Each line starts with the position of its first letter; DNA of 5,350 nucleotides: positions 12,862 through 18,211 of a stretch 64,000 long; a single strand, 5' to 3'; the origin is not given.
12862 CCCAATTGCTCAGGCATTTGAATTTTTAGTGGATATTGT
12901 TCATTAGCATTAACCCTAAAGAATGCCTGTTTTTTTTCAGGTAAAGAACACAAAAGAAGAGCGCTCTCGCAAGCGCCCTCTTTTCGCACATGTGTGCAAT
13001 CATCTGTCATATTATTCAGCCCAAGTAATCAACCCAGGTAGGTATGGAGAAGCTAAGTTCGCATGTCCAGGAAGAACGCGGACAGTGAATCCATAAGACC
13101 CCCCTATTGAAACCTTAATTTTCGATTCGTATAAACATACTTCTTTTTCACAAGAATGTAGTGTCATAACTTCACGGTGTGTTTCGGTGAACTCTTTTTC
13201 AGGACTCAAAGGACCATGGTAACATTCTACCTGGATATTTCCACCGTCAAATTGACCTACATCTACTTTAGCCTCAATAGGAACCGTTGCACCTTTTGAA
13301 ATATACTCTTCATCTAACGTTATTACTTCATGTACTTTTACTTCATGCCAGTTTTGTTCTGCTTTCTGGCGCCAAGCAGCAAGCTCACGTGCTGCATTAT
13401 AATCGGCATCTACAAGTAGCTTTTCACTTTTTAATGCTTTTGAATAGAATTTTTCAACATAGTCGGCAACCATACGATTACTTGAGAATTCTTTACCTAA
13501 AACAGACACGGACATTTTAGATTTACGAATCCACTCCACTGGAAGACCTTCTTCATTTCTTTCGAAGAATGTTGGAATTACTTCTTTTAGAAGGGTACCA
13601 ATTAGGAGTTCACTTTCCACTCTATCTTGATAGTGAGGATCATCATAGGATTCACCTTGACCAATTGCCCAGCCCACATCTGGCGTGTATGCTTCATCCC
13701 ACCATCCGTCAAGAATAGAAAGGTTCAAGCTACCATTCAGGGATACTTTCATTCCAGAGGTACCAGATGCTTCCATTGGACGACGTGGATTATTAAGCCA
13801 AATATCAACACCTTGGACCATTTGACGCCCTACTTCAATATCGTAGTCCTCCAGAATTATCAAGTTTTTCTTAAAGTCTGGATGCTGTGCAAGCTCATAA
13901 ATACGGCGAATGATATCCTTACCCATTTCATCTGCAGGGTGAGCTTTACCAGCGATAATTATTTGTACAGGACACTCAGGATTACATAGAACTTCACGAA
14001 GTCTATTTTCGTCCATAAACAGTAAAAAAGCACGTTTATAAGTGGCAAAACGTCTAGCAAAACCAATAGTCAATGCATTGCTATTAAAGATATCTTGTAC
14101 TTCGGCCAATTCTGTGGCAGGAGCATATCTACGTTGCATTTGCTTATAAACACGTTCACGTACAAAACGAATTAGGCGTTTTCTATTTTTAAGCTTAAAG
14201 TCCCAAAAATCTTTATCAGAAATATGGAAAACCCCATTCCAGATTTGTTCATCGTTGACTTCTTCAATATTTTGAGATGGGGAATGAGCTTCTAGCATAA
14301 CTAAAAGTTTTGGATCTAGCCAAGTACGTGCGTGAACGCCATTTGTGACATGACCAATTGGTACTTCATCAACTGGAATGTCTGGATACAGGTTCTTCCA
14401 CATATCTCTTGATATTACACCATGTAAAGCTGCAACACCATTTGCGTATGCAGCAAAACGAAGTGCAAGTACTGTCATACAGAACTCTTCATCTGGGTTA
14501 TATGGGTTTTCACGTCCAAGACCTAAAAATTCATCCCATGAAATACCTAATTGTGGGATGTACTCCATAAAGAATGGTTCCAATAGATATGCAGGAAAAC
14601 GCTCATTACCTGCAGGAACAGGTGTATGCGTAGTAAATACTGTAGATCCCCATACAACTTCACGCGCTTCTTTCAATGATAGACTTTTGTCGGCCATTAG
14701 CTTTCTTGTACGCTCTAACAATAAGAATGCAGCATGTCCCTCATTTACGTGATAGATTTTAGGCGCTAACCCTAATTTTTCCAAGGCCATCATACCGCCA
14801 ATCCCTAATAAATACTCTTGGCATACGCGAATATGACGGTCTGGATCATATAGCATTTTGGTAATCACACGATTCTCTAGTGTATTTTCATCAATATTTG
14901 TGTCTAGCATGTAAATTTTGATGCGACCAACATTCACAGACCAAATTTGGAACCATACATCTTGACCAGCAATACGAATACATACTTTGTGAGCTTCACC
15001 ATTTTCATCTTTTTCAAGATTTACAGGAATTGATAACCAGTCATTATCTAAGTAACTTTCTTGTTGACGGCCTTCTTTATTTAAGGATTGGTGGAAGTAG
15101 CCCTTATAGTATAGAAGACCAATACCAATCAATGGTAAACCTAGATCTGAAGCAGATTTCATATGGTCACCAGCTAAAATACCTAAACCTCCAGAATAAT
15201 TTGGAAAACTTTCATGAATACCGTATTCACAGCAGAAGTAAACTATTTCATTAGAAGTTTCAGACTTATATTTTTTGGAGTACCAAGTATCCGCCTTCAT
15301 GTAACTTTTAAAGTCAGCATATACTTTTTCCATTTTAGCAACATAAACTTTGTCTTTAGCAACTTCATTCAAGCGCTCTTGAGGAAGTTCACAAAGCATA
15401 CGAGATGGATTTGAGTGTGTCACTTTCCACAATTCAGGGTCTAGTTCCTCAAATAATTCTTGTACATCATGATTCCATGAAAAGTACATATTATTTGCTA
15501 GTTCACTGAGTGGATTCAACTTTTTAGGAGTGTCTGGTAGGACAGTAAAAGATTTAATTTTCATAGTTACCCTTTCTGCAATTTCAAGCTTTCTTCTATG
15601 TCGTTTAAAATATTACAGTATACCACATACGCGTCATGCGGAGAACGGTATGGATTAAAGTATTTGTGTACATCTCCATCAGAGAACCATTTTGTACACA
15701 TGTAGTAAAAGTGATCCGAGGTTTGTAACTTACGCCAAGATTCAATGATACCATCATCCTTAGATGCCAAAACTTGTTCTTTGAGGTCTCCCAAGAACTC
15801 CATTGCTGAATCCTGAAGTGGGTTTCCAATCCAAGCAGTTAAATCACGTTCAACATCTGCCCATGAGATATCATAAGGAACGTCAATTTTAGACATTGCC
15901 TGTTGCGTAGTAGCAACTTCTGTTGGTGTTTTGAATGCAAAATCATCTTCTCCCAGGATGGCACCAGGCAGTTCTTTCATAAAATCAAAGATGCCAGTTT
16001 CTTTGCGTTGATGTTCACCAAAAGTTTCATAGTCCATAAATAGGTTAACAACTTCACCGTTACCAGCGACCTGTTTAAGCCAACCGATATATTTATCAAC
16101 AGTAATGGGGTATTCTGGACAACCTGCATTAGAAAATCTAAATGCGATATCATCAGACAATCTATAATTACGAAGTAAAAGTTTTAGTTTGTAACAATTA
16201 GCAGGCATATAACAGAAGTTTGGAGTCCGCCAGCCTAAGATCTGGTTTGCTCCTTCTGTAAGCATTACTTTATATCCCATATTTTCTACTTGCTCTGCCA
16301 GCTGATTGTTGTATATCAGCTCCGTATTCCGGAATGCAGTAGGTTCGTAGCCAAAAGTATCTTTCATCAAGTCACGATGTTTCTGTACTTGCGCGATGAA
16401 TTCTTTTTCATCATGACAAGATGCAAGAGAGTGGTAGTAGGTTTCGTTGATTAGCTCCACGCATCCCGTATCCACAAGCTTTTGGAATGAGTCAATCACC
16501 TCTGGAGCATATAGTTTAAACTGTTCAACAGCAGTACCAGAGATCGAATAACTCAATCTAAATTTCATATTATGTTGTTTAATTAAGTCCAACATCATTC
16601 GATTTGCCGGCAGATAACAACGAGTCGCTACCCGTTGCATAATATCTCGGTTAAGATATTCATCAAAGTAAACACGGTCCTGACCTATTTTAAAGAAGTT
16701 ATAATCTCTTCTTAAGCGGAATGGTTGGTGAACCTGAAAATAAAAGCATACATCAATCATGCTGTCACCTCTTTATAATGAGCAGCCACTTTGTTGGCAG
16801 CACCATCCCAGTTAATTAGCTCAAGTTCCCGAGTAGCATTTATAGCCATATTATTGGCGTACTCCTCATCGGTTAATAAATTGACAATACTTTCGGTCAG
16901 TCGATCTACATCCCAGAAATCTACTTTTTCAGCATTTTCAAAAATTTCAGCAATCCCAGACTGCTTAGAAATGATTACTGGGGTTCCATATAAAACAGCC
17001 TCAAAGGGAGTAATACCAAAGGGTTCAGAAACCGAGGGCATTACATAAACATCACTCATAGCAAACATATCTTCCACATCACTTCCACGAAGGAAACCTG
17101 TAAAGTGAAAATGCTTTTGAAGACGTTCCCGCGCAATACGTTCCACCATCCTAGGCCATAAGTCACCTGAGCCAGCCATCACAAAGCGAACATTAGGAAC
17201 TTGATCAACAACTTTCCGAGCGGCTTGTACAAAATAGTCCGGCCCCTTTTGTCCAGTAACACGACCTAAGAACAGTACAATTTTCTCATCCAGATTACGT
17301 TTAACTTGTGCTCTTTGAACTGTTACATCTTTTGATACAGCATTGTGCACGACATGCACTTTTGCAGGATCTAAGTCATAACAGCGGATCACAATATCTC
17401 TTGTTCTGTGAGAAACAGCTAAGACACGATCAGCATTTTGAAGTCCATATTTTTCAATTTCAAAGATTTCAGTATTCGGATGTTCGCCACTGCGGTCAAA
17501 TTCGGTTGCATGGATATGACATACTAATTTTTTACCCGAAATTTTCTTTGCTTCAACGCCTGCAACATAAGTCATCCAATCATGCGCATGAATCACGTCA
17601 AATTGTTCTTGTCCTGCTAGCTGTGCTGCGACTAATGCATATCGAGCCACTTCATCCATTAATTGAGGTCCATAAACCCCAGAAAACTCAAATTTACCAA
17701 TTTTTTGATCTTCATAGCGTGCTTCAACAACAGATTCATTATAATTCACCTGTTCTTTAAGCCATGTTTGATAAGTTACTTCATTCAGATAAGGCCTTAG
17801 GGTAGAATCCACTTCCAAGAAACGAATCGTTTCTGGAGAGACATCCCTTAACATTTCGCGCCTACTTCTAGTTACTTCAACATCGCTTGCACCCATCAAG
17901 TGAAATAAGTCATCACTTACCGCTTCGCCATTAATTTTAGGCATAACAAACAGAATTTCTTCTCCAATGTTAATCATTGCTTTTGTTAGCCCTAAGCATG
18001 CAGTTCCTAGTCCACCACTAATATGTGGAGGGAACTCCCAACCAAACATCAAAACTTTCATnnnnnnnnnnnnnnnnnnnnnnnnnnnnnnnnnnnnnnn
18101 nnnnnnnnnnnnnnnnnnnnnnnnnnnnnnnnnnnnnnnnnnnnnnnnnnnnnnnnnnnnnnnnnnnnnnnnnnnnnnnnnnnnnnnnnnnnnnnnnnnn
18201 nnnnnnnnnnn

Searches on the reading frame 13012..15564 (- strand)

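Call 54: search_protein_families(library=pfam, proteins=[window:13012-15564:-], max_evalue=0.0001)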
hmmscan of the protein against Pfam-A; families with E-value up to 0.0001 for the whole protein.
window:13012-15564:- (850 aa): 2 families
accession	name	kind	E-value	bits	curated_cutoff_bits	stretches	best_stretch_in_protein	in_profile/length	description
PF11897.13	DUF3417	-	2.4e-37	128.2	25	1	13-119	2-108/109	Protein of unknown function (DUF3417)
PF00343.26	Phosphorylase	-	2.6e-33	115.7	27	2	270-620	219-579/713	Carbohydrate phosphorylase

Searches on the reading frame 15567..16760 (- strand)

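Call 54: search_protein_families(library=pfam, proteins=[window:15567-16760:-], max_evalue=0.0001)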
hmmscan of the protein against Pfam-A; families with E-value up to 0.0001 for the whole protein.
window:15567-16760:- (397 aa): 2 families
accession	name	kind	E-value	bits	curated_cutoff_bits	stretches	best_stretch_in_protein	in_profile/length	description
PF03065.20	Glyco_hydro_57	-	3.1e-77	260.2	21.2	1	6-287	2-283/291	Glycosyl hydrolase family 57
PF01522.26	Polysacc_deac_1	-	2.1e-07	31.4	23.1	1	56-165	24-123/124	Polysaccharide deacetylase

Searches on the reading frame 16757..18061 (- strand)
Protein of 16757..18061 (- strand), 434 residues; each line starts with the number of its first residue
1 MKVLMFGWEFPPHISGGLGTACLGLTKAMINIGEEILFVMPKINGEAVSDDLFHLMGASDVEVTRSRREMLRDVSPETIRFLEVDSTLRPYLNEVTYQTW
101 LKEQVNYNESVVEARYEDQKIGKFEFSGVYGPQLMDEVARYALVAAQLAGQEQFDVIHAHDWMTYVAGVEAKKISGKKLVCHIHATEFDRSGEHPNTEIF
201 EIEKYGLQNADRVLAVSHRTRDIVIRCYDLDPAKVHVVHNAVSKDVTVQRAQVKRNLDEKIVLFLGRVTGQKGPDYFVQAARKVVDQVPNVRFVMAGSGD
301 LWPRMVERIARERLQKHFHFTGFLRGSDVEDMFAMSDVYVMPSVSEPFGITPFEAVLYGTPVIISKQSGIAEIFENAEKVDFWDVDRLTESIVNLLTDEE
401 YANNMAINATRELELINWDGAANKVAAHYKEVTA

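Call 54: search_protein_families(library=pfam, proteins=[window:16757-18061:-], max_evalue=0.0001)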
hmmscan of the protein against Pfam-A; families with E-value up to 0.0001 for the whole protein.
window:16757-18061:- (434 aa): 7 families
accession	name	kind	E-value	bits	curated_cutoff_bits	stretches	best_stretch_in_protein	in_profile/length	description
PF00534.26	Glycos_transf_1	-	2.2e-36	125.4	26.4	1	248-410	4-170/172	Glycosyl transferases group 1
PF13692.12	Glyco_trans_1_4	-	8.5e-29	101.1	27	1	260-398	2-142/142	Glycosyl transferases group 1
PF13439.12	Glyco_transf_4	-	5.5e-20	72.5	28.5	1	140-243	59-167/170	Glycosyltransferase Family 4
PF20706.3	GT4-conflict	-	2.6e-19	69.9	26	1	182-422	111-382/385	Family 4 Glycosyltransferase in conflict systems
PF08323.17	Glyco_transf_5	-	1.5e-18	67.9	22.7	1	2-221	1-221/239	Starch synthase catalytic domain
PF13579.12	Glyco_trans_4_4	-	6.5e-17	62.8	29.7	1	132-240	51-157/158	Glycosyl transferase 4-like domain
PF13524.12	Glyco_trans_1_2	-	6.3e-07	29.9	25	1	284-411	5-127/144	Glycosyl transferase-like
